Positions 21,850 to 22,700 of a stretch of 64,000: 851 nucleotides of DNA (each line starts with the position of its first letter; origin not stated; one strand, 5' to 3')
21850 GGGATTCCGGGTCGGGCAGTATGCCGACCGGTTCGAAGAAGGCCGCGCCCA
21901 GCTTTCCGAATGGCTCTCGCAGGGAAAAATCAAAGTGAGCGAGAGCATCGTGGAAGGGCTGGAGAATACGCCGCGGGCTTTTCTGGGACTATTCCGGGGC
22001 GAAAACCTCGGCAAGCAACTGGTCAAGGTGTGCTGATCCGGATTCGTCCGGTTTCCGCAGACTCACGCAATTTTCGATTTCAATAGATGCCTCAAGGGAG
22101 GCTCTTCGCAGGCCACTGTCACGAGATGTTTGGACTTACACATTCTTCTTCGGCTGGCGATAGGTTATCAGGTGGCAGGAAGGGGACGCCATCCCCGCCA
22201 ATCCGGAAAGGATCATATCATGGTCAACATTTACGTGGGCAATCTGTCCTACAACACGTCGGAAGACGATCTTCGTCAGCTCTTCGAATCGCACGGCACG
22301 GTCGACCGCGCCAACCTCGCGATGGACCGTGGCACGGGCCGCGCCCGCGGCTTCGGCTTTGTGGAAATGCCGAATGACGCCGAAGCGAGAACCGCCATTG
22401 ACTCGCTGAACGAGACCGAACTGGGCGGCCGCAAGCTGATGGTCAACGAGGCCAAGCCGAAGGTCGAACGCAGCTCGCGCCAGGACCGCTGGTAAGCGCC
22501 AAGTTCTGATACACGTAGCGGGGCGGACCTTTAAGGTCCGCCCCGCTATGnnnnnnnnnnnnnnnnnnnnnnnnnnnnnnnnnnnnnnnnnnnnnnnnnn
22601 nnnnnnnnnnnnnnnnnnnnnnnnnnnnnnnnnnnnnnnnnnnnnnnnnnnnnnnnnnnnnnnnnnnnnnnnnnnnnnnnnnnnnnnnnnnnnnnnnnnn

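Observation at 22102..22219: Conserved about 125-nt 5' leaders shared by the two RRM RNA-binding protein genes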

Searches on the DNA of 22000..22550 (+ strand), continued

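Call 53: search_rna_families(sources=[L023, L067, L078, L002, L004, L032, L001, L148, L008, L003, L007, L010, L020, L022, L028, L041, L072, L009, L012, L056], threshold=gathering, show_alignments=2)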
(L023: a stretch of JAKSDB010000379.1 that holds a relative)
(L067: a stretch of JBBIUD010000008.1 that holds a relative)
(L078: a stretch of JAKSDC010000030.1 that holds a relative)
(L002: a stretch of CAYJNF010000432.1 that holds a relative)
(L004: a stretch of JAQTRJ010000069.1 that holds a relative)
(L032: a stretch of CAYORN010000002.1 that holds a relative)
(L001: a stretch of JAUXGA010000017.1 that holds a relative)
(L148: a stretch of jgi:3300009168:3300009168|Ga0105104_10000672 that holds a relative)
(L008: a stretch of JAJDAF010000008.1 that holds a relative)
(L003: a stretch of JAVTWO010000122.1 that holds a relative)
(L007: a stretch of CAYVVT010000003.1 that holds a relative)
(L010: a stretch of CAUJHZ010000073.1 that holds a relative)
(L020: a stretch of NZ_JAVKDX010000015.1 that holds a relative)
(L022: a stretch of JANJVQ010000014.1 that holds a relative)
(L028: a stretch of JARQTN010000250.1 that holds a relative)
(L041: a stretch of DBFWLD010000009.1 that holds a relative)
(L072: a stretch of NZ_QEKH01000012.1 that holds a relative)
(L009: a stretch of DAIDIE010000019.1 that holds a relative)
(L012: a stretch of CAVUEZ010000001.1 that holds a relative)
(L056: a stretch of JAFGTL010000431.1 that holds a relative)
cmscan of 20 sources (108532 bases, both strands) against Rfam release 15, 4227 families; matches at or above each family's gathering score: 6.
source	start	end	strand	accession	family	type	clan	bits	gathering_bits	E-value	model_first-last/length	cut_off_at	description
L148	1906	1977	-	RF00005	tRNA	Gene; tRNA;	CL00001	75.8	29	1.4e-14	1-71/71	no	tRNA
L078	2899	2972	+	RF01697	Chlorobi-RRM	Cis-reg;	-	70.7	45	4.1e-13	1-73/73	no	Chlorobi-RRM RNA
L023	2275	2347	+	RF01697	Chlorobi-RRM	Cis-reg;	-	65.2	45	1.3e-11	1-73/73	no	Chlorobi-RRM RNA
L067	3423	3495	+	RF00005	tRNA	Gene; tRNA;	CL00001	62.9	29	4.7e-11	1-71/71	no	tRNA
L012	3405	3491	-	RF00005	tRNA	Gene; tRNA;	CL00001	52.8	29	2.9e-08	1-71/71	no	tRNA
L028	6193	6238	-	RF01687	Acido-Lenti-1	Gene; sRNA;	-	39.5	37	3.1e-05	1-46/46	no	Acido-Lenti-1 RNA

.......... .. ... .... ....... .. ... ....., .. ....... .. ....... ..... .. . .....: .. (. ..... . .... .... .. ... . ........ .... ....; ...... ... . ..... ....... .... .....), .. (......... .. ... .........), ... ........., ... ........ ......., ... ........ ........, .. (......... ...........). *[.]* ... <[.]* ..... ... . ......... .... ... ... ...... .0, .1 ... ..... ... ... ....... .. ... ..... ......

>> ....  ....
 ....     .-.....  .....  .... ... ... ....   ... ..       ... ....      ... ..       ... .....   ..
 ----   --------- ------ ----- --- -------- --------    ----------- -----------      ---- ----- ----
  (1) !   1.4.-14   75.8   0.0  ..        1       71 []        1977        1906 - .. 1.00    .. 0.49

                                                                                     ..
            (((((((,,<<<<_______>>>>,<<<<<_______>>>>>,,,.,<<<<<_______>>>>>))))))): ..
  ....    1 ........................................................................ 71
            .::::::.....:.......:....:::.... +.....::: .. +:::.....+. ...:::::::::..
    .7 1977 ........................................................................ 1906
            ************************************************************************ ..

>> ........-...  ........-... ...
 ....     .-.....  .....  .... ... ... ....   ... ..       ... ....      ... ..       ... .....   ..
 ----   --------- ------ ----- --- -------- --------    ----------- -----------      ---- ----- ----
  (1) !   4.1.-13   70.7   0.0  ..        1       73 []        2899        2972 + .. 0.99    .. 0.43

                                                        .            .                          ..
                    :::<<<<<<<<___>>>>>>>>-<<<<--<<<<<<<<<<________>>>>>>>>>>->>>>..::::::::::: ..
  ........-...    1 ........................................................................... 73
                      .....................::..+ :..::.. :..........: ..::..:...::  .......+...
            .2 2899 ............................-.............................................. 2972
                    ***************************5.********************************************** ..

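Call 58: build_rna_model(alignment_id=A4)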
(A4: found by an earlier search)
Model R2 built from alignment A4 (38 sequences, 161 columns); structure: stored with the alignment.
model positions 138; base pairs 23; branch points 1; effective number of sequences 2.01; information 0.591 bits per position. Calibrated on 0.2 Mb of random sequence (short: E-values are rough).
structure used (alignment columns):
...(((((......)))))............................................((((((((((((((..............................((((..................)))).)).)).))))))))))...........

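Call 60: search_with_rna_model(model_id=R2, sources=[L003, L005, L006, L007, L008, L009, L010, L011, L012, L013, L014, L015, L016, L017, L018, L019, L020, L021, L022, L023, L024, L025, L026, L027, L028, L029, L030, L031, L033, L034, L035, L036, L037, L038, L039, L040, L041, L042, L043, L044, L045, L046, L047, L048, L049, L050, L051, L052, L053, L054, L055, L056, L057, L058, L059, L060, L061, L062, L063, L064, L065, L066, L067, L068, L069, L070, L071, L072, L073, L074, L075, L076, L077, L078, L079, L080, L032, L004, L002], max_evalue=10, show_alignments=0)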
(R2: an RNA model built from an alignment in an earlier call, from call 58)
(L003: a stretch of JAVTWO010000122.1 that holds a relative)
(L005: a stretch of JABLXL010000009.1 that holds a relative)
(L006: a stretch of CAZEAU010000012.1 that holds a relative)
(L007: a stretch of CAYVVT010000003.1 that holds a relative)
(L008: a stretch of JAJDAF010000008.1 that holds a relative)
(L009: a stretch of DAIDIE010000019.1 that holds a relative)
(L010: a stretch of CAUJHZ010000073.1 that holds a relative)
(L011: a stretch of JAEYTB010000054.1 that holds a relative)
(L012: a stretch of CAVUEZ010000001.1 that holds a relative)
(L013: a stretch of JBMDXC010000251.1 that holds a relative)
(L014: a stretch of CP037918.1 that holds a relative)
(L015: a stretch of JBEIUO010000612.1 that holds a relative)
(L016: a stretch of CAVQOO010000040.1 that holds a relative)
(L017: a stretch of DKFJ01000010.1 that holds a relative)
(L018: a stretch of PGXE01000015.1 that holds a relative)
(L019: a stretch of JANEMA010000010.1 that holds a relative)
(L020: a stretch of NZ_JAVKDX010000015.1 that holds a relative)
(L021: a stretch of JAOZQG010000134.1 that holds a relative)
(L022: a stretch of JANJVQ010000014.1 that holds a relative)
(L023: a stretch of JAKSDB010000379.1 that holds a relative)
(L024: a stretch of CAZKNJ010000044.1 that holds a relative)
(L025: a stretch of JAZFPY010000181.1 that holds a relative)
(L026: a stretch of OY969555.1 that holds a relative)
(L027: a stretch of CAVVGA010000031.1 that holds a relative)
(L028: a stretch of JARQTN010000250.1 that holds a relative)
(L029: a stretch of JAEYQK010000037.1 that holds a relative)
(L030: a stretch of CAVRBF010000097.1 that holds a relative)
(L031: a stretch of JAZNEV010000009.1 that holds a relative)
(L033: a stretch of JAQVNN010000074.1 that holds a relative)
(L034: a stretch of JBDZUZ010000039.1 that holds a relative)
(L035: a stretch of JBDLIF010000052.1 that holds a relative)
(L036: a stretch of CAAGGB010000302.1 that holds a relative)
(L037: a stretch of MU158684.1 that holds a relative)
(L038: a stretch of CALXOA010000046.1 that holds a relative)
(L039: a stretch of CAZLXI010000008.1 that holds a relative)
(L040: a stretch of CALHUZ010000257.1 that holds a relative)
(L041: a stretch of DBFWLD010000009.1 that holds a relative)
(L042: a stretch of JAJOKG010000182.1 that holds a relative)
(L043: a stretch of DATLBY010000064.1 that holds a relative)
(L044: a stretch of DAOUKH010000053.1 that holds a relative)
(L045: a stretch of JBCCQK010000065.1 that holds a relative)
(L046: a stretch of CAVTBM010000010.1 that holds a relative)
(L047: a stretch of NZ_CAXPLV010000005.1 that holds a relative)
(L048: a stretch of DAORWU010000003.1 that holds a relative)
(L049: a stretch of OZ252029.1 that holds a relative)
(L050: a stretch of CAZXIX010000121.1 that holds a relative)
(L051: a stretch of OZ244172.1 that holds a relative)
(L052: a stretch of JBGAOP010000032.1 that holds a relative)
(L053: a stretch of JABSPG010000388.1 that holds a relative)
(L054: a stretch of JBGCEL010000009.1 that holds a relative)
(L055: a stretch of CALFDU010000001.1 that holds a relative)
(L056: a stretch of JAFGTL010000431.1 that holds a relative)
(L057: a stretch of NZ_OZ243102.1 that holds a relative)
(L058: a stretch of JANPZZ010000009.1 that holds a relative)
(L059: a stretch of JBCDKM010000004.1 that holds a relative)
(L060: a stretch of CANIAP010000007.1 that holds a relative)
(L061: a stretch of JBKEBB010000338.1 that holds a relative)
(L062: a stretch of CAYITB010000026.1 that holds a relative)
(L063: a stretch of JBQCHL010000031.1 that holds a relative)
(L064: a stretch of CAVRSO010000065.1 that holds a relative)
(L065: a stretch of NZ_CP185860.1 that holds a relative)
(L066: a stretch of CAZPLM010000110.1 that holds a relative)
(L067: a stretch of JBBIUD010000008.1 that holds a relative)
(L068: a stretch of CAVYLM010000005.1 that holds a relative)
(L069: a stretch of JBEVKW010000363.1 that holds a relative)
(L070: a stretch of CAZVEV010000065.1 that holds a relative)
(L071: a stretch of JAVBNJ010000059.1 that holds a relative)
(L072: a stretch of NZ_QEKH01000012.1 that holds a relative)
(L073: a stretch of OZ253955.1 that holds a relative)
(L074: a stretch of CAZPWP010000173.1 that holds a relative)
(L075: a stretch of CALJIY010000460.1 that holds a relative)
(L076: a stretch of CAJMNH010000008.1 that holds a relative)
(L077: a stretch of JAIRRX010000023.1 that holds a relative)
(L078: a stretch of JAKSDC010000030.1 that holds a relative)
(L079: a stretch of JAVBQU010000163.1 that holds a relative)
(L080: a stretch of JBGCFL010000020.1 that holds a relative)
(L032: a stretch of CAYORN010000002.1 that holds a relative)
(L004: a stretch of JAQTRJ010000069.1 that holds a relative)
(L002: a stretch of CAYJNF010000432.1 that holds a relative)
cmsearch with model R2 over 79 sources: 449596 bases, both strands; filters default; matches with E-value up to 10: 3.
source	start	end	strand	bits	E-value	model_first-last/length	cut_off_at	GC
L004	2870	3003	+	85.6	2.7e-20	1-138/138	no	0.62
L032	2871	3003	+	73.6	4.6e-17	1-138/138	no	0.56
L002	2869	3003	+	69.6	5.5e-16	1-138/138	no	0.54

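Call 69: search_with_rna_model(model_id=R2, sources=[L150, L151, L152, L153, L154, L155, L156, L157, L158, L159, L160, L161], max_evalue=10, filters=off, show_alignments=0)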
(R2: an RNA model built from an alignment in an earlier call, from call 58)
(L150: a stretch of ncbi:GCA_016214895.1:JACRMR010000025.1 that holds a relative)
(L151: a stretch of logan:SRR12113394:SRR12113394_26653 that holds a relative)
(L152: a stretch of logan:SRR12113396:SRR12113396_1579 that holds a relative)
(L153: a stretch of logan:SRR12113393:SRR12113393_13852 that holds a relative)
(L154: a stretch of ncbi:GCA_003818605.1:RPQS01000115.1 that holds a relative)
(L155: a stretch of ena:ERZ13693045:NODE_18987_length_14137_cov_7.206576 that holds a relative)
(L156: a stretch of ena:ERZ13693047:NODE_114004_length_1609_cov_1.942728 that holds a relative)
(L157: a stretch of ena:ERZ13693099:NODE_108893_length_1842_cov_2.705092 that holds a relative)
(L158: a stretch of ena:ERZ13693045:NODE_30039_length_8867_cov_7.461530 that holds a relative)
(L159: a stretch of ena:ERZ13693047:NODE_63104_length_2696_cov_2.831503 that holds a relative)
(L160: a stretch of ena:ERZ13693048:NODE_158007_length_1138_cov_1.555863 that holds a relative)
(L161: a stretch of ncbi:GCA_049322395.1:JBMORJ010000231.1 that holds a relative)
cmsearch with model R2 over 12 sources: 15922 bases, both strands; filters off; matches with E-value up to 10: 37.
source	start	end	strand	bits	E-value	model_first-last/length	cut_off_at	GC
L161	470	603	+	90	6.1e-23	1-138/138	no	0.57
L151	456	603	+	85.4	1.1e-21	1-138/138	no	0.53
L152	456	603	+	85.4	1.1e-21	1-138/138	no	0.53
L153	456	603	+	85.4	1.1e-21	1-138/138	no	0.53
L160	466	603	+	80.4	2.4e-20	1-138/138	no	0.54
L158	466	603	+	78.4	8e-20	1-138/138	no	0.54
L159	466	603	+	78.4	8e-20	1-138/138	no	0.54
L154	446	600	+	73.8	1.4e-18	1-138/138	no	0.58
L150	474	600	+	65.8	2e-16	1-138/138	no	0.57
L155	470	603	+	63.3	9.6e-16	1-138/138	no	0.57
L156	470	603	+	63.3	9.6e-16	1-138/138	no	0.57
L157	470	603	+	63.3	9.6e-16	1-138/138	no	0.57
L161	459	489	-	9.8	0.22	1-138/138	no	0.58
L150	896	911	-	8.1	0.64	98-113/138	no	0.81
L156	716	760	+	5.1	4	1-138/138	no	0.67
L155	696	735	-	5.1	4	1-138/138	no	0.7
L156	696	735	-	5.1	4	1-138/138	no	0.7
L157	696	735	-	5.1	4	1-138/138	no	0.7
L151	411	475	-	5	4.2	1-138/138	no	0.52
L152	411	475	-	5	4.2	1-138/138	no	0.52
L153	411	475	-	5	4.2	1-138/138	no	0.52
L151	1124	1162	+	4.6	5.4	1-138/138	no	0.49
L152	1124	1162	+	4.6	5.4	1-138/138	no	0.49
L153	1124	1162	+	4.6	5.4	1-138/138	no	0.49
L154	526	610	-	4.6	5.5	39-128/138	no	0.49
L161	958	995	-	4.5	5.7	1-138/138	no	0.63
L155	716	750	+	4.4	6.3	1-138/138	no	0.69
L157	716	750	+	4.4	6.3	1-138/138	no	0.69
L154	263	307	+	4.3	6.6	1-138/138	no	0.36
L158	524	601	-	4.3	6.7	51-128/138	no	0.5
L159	524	601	-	4.3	6.7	51-128/138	no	0.5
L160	524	601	-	4.3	6.7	51-128/138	no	0.5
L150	903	935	+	4.2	7.2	1-138/138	no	0.61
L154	893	935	-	3.9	8.5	1-138/138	no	0.58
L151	1009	1045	-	3.9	8.8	1-138/138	no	0.65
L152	1009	1045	-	3.9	8.8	1-138/138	no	0.65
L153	1009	1045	-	3.9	8.8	1-138/138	no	0.65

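Call 71: search_with_rna_model(model_id=R2, sources=[window, L001, L002, L004, L032, L081, L082, L083, L084, L089, L090, L092, L096, L097, L098, L099, L101, L102, L103, L104, L106, L107, L108, L109, L114, L116, L121, L123, L133, L140, L142, L143, L144, L147, L148, L150, L151, L154, L155, L158, L160, L161], max_evalue=0.000001, make_alignment=true)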
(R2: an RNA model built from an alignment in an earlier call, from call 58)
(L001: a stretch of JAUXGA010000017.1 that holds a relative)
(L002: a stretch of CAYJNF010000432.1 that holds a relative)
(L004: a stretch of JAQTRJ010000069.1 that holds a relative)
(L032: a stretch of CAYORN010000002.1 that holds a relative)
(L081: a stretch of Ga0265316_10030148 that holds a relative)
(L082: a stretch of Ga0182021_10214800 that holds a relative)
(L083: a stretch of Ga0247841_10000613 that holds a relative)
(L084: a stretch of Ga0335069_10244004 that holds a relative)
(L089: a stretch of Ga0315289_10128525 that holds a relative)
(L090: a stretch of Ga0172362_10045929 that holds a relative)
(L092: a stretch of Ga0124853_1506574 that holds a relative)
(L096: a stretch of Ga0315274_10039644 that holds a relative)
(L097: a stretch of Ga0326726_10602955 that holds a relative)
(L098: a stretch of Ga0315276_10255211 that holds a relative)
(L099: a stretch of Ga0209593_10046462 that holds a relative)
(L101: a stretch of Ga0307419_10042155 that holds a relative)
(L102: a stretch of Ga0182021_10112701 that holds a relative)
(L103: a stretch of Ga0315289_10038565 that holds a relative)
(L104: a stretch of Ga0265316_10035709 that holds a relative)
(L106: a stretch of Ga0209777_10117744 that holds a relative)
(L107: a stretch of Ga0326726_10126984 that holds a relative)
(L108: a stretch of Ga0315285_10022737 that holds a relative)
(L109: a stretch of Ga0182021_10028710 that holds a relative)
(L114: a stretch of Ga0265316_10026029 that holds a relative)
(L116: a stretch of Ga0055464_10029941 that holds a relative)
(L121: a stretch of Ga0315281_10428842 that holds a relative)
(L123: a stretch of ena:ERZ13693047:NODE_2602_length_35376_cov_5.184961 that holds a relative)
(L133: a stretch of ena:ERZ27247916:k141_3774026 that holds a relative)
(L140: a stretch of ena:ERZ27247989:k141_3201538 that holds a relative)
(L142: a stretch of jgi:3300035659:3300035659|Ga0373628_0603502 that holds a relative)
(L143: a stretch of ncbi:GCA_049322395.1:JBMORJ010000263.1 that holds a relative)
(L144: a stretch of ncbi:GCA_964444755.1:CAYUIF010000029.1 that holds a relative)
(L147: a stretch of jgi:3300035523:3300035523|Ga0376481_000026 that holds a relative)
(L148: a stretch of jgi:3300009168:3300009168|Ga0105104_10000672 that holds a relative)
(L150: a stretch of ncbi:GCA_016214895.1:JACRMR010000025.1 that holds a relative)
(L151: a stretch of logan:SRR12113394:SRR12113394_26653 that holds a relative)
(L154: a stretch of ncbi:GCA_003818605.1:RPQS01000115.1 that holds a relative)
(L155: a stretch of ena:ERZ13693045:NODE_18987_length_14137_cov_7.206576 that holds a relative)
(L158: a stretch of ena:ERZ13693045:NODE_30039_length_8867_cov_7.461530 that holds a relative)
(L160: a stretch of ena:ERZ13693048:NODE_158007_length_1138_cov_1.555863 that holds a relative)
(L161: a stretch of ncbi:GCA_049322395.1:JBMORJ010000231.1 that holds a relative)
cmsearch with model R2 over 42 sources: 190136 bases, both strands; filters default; matches with E-value up to 0.000001: 44.
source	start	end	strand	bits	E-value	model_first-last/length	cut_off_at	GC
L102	1636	1773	-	146.4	5.2e-37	1-138/138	no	0.57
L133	1368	1503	+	146.1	6.4e-37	1-138/138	no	0.57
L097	797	934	-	145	1.2e-36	1-138/138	no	0.55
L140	164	299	+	144.8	1.4e-36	1-138/138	no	0.57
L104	736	871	-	144.8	1.4e-36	1-138/138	no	0.57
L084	678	818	+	144.6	1.6e-36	1-138/138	no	0.55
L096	2314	2451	-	143.1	4e-36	1-138/138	no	0.57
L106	839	976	-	142.8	4.9e-36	1-138/138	no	0.55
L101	993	1129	+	142.3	6.5e-36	1-138/138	no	0.52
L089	173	309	-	142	7.9e-36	1-138/138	no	0.54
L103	173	309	-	141.4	1.1e-35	1-138/138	no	0.53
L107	606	743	-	141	1.5e-35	1-138/138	no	0.57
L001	636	772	+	140.3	2.3e-35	1-138/138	no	0.52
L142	316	450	+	139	5.1e-35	1-138/138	no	0.57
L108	3802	3939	+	137.9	1e-34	1-138/138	no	0.57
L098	87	225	-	136.3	2.8e-34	1-138/138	no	0.53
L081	3493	3630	+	135.5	4.4e-34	1-138/138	no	0.57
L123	1366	1503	+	133.7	1.4e-33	1-138/138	no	0.54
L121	136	272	+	133.3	1.8e-33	1-138/138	no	0.54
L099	950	1089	+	132.6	2.6e-33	1-138/138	no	0.52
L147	1366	1503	+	131.1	6.7e-33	1-138/138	no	0.55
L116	1160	1295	-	130.2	1.2e-32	1-138/138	no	0.54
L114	1642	1778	-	126.9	8.9e-32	1-138/138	no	0.55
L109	6010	6148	-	126.7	1e-31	1-138/138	no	0.52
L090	2207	2343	+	126.3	1.3e-31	1-138/138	no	0.55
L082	365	502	-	126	1.6e-31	1-138/138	no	0.51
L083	434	570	-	121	3.4e-30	1-138/138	no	0.53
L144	1367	1503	+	115.9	8.2e-29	1-138/138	no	0.53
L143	1367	1503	+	114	2.6e-28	1-138/138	no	0.53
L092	951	1091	+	110.5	2.3e-27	1-138/138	no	0.56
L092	1638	1772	+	106.6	2.6e-26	1-138/138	no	0.53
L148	1370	1503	+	91.7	2.5e-22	1-138/138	no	0.51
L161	470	603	+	90.1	7.2e-22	1-138/138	no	0.57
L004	2870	3003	+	85.6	1.1e-20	1-138/138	no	0.62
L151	456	603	+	85.4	1.3e-20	1-138/138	no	0.53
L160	466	603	+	80.4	2.8e-19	1-138/138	no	0.54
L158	466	603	+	78.5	9.5e-19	1-138/138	no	0.54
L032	2871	3003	+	73.6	2e-17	1-138/138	no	0.56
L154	479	600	+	72.5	3.9e-17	1-138/138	no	0.56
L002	2869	3003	+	69.6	2.3e-16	1-138/138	no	0.54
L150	474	600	+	65.8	2.4e-15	1-138/138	no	0.57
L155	470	603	+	63.3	1.1e-14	1-138/138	no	0.57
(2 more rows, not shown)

Alignment A6: 44 matches aligned to the model, 171 columns, each read 5' to 3' on its own strand. Consensus structure (alignment columns), stored with it:
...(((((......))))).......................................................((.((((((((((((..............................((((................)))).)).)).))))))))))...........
